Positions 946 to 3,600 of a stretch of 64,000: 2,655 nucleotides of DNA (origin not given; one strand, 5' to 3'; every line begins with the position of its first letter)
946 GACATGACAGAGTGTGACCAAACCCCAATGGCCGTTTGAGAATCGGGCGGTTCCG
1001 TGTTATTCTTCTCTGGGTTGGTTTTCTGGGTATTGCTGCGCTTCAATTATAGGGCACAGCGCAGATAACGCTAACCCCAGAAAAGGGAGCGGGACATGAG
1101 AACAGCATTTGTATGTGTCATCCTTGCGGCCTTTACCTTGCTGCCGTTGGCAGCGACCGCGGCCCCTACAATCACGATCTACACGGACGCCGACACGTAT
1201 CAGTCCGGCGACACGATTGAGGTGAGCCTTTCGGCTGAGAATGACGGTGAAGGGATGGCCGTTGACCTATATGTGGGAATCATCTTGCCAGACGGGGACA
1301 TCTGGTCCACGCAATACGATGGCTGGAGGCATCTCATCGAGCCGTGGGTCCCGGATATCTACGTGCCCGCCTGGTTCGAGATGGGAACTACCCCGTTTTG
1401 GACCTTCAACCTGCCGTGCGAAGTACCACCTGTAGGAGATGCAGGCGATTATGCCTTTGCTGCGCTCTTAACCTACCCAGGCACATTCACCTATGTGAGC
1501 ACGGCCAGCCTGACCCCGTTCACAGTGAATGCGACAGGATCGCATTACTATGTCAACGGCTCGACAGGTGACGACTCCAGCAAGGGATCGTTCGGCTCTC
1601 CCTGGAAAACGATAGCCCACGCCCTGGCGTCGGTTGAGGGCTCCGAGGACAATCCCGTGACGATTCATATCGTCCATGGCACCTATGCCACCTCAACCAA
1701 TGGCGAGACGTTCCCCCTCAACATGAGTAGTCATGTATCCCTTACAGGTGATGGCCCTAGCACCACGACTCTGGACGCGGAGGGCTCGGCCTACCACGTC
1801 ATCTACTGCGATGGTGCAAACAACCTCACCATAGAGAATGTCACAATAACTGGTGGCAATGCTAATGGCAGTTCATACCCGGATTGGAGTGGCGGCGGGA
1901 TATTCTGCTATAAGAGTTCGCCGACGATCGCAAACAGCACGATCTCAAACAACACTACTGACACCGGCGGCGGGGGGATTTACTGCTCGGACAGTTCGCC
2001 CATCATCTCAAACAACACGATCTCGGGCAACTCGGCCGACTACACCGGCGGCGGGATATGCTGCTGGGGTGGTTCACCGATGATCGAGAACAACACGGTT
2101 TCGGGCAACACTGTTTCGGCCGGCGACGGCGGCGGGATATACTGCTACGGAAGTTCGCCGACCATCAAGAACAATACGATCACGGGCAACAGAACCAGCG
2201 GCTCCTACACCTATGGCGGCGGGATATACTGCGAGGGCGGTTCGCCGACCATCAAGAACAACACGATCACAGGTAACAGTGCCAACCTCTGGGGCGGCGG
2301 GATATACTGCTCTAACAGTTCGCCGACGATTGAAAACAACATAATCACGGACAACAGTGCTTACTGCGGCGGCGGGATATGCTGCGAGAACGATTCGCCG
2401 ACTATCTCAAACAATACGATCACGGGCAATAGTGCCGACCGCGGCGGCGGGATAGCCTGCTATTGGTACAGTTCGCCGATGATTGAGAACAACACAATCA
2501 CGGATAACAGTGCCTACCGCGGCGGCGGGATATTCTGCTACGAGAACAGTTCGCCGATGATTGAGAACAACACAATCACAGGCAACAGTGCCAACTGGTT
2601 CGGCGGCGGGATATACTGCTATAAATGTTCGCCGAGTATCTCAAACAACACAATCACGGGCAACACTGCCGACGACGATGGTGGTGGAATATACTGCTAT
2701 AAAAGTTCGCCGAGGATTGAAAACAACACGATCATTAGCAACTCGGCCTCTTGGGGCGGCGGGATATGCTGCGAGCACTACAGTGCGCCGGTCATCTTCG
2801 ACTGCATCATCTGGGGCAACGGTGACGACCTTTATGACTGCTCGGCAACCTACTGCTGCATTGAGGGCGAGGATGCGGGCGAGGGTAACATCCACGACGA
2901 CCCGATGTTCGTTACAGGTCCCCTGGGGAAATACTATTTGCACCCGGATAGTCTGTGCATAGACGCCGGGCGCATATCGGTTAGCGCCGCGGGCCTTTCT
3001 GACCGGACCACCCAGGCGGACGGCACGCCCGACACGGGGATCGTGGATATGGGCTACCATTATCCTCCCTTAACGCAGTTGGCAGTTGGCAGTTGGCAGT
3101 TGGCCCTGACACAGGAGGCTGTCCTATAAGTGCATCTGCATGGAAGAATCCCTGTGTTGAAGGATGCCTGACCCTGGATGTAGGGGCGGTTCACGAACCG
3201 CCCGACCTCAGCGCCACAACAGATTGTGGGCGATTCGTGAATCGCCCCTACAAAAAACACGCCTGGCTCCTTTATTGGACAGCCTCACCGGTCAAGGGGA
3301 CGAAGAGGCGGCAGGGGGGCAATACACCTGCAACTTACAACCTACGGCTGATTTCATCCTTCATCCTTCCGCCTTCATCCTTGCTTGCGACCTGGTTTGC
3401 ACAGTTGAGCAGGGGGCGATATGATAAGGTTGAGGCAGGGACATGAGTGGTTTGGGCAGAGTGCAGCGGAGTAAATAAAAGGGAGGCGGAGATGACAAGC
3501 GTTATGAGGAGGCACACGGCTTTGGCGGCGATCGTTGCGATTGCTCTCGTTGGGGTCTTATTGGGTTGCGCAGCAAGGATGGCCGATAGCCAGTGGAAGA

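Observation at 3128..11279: A ~147-bp structured element present as an inverted pair bracketing an 8-kb block (TPR lipoprotein, wecA-like, oxidoreductase, pta, rfbB, rfbC)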

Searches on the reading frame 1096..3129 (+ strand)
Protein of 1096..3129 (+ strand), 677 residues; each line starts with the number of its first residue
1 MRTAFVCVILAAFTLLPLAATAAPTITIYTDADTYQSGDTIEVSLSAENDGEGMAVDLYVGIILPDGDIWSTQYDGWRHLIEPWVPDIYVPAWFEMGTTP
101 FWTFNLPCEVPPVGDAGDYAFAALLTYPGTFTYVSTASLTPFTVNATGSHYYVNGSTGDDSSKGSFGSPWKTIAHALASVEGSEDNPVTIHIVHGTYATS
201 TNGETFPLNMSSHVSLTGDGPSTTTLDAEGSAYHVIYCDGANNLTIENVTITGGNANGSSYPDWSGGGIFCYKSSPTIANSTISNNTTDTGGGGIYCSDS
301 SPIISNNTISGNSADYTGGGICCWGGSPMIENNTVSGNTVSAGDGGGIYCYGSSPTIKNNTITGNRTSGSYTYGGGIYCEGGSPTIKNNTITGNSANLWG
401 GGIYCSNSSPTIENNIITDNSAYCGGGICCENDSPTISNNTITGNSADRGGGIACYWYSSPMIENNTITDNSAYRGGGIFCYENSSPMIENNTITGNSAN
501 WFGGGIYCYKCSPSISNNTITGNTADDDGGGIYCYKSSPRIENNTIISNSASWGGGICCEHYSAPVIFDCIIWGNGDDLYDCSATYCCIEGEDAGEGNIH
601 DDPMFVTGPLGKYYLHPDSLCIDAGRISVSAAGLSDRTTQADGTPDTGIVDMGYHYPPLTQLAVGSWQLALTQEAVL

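Call 18: search_protein_families(library=pfam, proteins=[window:1096-3129:+])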
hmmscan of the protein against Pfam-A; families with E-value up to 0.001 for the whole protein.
window:1096-3129:+ (677 aa): 4 families
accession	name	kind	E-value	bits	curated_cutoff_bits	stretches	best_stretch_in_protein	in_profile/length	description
PF13229.12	Beta_helix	-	1.4e-41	142.2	25.9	3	376-546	2-158/158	Right handed beta helix region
PF07602.17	DUF1565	-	7.7e-27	94.7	20.3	2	157-366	2-199/257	Protein of unknown function (DUF1565)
PF05048.19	NosD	-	1.7e-23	83.6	23.6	3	224-397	29-175/212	Periplasmic copper-binding protein (NosD)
PF02415.23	Chlam_PMP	-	5.5e-20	69.7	20.6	0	280-298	1-19/19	Chlamydia polymorphic membrane protein (Chlamydia_PMP) repeat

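Call 21: find_encoding_contigs(protein=window:1096-3129:+, flank=10000, max_places=10)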
Protein window:1096-3129:+ (677 aa): 7 contigs read that carry it; 3 places shown.
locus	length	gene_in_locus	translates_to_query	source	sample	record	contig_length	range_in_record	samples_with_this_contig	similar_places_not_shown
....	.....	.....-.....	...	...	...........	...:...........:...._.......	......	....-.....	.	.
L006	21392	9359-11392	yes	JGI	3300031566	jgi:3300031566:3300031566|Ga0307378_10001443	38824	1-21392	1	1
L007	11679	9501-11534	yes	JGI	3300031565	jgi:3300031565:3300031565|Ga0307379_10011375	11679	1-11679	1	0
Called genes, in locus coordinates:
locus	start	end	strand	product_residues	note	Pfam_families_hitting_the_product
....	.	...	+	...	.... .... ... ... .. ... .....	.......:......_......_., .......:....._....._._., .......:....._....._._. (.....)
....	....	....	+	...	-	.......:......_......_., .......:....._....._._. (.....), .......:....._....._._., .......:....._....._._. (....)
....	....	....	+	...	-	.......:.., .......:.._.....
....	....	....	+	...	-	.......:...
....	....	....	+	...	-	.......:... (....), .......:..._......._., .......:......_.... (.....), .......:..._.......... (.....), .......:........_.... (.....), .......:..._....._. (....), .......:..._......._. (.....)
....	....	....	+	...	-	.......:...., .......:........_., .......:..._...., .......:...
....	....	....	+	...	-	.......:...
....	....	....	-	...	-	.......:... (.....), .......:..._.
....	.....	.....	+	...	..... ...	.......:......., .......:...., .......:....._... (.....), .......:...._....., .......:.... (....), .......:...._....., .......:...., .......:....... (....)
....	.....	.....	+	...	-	-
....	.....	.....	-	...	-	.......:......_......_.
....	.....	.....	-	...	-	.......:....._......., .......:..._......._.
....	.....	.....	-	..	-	-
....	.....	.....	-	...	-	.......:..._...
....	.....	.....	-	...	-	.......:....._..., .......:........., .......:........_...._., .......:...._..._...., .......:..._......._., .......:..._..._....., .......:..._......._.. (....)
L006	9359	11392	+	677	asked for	PF07602:DUF1565, PF05048:NosD, PF02415:Chlam_PMP (faint), PF13229:Beta_helix, PF05048:NosD (weak), PF13229:Beta_helix, PF05048:NosD, PF07602:DUF1565 (weak)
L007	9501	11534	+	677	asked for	PF07602:DUF1565, PF05048:NosD, PF02415:Chlam_PMP (faint), PF13229:Beta_helix, PF05048:NosD (weak), PF13229:Beta_helix, PF05048:NosD, PF07602:DUF1565 (weak)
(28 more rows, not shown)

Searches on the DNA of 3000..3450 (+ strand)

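Call 16: search_rna_families(source=window, start=3000, end=3450, threshold=evalue, max_evalue=10)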
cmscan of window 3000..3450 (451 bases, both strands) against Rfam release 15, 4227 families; matches with E-value up to 10: 3.
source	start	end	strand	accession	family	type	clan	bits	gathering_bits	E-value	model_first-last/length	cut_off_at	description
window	3175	3256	-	RF00719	mir-326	Gene; miRNA;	-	17.1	66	1.5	1-95/95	no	mir-326 microRNA precursor family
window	3179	3252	+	RF03484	mir-K12-10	Gene; miRNA;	-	16.9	70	2.2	7-64/70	no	mir-K12-10 microRNA precursor family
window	3279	3308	+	RF02946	cow-rumen-1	Gene; sRNA;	-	12.2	53.4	7.5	1-61/61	no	cow-rumen-1 RNA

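Call 72: search_dna_similar(query=window:3115-3286:+, collection=plasmids, mode=distant, max_evalue=0.01, max_rows=25)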
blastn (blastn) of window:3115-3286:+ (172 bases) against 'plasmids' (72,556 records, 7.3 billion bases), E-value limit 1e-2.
No match.

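Call 73: search_dna_similar(query=window:3115-3286:+, collection=phages, mode=distant, max_evalue=0.01, max_rows=15)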
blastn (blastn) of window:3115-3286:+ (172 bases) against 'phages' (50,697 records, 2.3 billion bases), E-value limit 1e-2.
No match.
